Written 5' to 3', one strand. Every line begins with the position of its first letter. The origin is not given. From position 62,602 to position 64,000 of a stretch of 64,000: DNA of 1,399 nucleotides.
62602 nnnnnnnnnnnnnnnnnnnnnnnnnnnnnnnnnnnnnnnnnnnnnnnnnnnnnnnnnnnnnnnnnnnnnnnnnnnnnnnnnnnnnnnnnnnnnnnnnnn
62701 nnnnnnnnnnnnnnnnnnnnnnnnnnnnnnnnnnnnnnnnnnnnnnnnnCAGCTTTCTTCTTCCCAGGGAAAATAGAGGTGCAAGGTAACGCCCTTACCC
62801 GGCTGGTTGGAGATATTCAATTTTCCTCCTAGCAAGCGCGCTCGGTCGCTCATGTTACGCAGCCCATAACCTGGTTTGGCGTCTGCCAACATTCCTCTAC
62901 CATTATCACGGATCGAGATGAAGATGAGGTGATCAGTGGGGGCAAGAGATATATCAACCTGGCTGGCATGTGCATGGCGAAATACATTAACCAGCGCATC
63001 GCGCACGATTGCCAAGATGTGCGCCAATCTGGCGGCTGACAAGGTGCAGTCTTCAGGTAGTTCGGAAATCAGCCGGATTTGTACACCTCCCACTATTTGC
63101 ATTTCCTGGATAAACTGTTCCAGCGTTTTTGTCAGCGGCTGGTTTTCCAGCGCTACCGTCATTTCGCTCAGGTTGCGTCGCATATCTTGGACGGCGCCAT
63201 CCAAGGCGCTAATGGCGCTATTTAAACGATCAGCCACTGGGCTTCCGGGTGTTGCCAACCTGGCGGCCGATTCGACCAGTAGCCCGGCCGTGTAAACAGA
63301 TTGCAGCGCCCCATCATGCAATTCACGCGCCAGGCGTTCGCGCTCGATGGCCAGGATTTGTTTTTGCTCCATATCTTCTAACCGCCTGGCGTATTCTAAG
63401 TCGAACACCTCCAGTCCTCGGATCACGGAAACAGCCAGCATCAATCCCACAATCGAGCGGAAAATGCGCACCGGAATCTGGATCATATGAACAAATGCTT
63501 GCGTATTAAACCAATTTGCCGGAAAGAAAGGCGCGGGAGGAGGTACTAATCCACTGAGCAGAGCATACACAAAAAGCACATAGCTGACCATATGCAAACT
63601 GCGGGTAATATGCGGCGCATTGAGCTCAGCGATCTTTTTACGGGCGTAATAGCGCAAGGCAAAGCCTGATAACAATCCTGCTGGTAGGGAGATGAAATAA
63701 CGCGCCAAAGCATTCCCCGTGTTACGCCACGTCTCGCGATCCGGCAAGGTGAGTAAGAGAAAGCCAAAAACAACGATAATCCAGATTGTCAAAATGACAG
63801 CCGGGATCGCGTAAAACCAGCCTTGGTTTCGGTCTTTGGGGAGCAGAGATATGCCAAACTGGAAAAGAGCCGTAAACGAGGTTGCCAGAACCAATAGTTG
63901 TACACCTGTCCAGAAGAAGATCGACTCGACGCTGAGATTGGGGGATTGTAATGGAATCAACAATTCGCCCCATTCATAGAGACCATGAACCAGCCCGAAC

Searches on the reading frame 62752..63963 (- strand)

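Call 65: search_protein_families(library=pfam, proteins=[window:62752-63963:-], max_evalue=0.001)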
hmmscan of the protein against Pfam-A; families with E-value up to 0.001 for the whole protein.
window:62752-63963:- (404 aa): 3 families
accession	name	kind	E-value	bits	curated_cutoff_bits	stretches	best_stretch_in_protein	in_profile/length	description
PF02518.31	HATPase_c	-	8.6e-10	39.5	26.4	1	316-400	6-109/111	Histidine kinase-, DNA gyrase B-, and HSP90-like ATPase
PF07730.19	HisKA_3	-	2.4e-09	38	24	1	207-268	1-63/68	Histidine kinase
PF13581.12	HATPase_c_2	-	0.00024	21.5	27.4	1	299-364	15-85/127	Histidine kinase-like ATPase domain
